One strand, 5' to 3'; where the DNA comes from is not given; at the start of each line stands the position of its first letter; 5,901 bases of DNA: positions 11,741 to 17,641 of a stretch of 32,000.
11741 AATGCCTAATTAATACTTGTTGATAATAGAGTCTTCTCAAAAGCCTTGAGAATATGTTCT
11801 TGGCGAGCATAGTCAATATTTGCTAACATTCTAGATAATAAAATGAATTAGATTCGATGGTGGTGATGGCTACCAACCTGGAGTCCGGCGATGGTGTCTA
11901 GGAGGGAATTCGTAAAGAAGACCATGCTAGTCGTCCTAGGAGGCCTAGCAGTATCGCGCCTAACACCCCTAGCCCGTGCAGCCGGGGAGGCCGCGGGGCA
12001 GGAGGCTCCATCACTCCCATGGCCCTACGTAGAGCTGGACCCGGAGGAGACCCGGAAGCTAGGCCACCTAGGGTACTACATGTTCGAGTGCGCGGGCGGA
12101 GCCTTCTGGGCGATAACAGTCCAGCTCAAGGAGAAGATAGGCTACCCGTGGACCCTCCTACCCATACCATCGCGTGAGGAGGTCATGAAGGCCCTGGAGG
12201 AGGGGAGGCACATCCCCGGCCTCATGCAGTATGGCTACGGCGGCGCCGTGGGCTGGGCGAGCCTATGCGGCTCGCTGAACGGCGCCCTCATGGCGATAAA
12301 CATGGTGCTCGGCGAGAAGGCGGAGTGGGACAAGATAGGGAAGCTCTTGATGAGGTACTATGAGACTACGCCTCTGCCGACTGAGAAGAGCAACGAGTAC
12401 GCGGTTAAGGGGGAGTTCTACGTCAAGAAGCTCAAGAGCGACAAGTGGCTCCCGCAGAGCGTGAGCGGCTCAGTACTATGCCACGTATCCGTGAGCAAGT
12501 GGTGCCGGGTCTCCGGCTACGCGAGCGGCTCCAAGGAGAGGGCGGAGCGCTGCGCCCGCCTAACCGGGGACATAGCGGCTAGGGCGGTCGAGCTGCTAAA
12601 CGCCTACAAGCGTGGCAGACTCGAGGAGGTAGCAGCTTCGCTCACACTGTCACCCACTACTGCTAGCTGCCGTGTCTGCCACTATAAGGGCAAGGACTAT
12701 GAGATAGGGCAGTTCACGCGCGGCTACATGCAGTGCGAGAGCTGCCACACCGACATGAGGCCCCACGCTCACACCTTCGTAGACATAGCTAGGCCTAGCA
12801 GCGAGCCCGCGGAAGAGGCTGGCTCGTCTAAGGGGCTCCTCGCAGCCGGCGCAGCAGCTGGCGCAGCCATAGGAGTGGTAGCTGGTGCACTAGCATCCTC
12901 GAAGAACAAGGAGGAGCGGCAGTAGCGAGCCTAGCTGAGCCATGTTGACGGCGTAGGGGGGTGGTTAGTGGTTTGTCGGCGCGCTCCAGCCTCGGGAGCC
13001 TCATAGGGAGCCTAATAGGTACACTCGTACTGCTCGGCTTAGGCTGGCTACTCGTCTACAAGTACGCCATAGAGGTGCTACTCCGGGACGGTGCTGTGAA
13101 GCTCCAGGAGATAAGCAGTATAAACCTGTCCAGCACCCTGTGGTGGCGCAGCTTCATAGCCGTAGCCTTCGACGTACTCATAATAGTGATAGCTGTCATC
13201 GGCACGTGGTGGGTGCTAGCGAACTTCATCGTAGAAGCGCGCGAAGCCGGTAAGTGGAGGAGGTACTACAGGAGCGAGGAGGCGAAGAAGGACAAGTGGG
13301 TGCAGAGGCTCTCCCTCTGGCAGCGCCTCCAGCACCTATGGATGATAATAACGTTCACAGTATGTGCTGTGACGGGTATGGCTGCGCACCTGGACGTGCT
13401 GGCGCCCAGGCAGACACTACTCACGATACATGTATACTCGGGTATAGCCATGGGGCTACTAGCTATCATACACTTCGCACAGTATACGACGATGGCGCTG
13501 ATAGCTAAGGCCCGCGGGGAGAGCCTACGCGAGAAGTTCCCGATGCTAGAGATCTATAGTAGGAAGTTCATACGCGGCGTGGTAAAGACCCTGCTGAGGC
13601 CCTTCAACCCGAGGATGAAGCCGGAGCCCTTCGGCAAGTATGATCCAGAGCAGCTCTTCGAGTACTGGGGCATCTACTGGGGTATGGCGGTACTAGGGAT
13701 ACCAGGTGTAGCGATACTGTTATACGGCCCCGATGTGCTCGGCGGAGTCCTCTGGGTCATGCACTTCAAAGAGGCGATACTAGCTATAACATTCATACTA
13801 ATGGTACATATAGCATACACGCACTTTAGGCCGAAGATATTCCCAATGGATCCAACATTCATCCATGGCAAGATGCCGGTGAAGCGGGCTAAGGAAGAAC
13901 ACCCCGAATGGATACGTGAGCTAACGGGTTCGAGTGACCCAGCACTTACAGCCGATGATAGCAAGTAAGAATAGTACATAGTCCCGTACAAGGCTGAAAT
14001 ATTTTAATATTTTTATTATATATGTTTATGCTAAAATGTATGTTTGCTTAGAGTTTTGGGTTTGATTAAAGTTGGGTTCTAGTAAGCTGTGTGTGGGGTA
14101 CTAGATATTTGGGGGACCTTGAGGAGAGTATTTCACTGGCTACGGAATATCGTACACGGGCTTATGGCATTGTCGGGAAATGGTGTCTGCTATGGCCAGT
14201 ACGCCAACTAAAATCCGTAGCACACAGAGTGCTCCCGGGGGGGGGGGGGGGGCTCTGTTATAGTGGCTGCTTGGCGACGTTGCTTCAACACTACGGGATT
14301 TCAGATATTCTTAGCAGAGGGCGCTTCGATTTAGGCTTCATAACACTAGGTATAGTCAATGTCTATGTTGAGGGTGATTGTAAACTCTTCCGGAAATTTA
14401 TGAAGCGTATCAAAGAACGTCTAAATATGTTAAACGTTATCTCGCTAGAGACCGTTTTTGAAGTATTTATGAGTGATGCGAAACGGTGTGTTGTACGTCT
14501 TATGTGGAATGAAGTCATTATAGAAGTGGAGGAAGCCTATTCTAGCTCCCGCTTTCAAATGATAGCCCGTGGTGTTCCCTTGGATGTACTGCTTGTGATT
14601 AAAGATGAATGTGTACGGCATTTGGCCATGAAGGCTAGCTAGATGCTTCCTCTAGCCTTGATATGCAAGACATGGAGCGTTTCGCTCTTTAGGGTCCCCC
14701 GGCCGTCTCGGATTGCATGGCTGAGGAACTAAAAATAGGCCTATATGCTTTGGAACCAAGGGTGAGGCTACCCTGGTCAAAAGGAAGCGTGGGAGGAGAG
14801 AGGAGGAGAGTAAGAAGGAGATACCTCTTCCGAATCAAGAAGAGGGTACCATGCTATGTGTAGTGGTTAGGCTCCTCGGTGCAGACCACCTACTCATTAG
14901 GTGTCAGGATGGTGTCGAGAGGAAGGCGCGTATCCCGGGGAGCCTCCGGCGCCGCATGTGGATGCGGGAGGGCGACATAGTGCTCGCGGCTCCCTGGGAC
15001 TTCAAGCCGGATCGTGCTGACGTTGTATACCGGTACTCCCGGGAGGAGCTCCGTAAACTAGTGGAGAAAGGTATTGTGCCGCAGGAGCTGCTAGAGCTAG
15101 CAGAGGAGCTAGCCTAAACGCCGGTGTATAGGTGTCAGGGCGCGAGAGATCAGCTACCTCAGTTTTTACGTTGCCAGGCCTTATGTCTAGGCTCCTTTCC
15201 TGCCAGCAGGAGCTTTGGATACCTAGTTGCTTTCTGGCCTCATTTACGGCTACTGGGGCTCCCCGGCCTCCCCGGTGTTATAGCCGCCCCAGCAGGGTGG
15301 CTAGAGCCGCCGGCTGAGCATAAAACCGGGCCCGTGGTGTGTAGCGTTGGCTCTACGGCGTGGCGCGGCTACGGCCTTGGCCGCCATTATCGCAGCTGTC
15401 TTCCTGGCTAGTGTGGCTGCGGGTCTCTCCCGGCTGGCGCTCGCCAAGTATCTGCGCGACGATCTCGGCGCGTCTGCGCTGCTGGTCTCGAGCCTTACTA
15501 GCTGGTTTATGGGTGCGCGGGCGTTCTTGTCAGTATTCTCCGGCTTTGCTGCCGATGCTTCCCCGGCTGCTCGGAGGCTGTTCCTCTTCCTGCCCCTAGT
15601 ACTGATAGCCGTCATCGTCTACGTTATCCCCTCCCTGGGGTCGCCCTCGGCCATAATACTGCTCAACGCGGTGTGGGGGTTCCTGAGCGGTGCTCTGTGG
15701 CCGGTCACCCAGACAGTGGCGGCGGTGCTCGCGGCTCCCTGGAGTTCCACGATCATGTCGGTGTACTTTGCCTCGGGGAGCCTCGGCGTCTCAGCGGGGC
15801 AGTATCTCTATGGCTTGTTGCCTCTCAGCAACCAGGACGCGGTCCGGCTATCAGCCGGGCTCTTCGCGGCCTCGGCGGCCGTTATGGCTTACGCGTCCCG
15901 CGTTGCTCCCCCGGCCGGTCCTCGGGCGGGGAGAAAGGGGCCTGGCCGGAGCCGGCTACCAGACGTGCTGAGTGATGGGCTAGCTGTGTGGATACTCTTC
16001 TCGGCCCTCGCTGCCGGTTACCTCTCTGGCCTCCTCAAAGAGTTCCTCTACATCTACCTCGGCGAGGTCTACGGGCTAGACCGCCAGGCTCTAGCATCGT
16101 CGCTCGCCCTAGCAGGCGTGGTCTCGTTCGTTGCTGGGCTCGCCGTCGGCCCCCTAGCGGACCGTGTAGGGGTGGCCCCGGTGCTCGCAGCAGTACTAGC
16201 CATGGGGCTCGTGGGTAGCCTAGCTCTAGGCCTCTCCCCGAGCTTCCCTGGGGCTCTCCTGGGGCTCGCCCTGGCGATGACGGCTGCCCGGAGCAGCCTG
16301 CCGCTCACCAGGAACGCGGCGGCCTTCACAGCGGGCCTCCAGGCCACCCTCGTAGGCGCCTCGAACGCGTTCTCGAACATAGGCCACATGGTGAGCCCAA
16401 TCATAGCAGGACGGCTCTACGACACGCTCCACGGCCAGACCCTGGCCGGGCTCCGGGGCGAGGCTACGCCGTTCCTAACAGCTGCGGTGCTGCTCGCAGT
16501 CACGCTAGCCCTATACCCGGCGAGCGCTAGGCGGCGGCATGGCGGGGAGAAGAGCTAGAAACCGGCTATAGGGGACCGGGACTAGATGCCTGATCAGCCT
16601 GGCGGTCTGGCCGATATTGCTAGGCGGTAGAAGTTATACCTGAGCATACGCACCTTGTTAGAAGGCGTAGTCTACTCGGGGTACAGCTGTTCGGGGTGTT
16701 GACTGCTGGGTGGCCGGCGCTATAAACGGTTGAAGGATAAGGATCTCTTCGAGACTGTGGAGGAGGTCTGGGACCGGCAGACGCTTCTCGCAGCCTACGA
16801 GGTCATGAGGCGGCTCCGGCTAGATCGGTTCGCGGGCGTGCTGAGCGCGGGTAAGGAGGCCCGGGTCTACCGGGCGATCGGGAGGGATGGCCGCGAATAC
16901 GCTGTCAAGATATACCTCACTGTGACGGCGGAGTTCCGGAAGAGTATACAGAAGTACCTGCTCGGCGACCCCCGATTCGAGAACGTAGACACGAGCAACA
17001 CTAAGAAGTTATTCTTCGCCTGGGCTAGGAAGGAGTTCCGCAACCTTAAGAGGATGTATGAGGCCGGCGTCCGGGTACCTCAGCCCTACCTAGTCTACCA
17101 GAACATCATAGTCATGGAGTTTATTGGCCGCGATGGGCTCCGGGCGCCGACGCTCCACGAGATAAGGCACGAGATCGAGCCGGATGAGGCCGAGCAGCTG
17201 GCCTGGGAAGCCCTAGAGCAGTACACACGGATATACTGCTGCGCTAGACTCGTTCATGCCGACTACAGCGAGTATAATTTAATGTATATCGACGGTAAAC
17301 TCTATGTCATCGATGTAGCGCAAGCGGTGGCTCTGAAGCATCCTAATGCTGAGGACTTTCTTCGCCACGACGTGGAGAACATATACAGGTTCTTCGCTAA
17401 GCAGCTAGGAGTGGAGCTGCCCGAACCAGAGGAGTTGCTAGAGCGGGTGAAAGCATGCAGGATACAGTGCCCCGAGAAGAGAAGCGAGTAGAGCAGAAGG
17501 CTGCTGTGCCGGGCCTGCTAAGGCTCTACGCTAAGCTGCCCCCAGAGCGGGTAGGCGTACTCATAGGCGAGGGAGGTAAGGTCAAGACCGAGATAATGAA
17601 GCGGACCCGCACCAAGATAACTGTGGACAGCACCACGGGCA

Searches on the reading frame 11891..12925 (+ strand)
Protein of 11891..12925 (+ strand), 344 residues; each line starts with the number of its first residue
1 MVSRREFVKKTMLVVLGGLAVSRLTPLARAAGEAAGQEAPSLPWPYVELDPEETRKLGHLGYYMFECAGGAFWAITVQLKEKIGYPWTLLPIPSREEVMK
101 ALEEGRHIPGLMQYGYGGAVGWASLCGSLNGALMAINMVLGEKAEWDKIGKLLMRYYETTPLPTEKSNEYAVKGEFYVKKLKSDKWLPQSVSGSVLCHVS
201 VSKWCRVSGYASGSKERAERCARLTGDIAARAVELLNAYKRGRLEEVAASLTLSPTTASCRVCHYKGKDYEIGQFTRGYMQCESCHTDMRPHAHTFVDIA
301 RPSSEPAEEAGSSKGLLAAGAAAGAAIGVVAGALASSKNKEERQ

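Call 94: search_protein_families(library=pfam, max_evalue=0.01, proteins=[window:11891-12925:+])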
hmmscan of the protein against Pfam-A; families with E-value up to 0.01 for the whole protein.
window:11891-12925:+ (344 aa): 3 families
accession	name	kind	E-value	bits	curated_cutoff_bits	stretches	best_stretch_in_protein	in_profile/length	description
PF09719.15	C_GCAxxG_C_C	-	8.6e-10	39.2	27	1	112-234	25-117/118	Putative redox-active protein (C_GCAxxG_C_C)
PF14999.11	Shadoo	-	0.0064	17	27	1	308-337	40-69/133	Shadow of prion protein, neuroprotective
PF16866.11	PHD_4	-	0.007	16.7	30.6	0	255-289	2-37/65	PHD-finger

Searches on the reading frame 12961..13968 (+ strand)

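Call 94: search_protein_families(library=pfam, max_evalue=0.01, proteins=[window:12961-13968:+])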
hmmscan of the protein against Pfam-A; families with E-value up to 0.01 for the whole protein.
window:12961-13968:+ (335 aa): 1 family
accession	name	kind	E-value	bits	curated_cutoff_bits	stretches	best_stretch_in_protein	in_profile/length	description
PF01292.26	Ni_hydr_CYTB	-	0.00036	20.8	30.1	1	117-287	2-162/179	Prokaryotic cytochrome b561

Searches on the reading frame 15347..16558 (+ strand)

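Call 94: search_protein_families(library=pfam, max_evalue=0.01, proteins=[window:15347-16558:+])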
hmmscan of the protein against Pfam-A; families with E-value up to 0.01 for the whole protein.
window:15347-16558:+ (403 aa): 1 family
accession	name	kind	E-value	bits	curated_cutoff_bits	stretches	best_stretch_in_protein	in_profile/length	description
PF07690.21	MFS_1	-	7.7e-22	78.1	33.4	2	16-351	3-347/347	Major Facilitator Superfamily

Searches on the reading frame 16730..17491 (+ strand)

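Call 94: search_protein_families(library=pfam, max_evalue=0.01, proteins=[window:16730-17491:+])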
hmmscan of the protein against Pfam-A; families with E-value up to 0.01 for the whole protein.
window:16730-17491:+ (253 aa): 3 families
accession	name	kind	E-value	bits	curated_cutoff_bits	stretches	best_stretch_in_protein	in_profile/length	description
PF01163.29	RIO1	-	1.4e-61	207.9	22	1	46-228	2-180/187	RIO domain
PF01636.29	APH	-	2.7e-05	24.5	23.2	0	38-148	5-90/239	Phosphotransferase enzyme family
PF03109.22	ABC1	-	0.0007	19.2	22.9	0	101-199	118-214/244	ABC1 atypical kinase-like domain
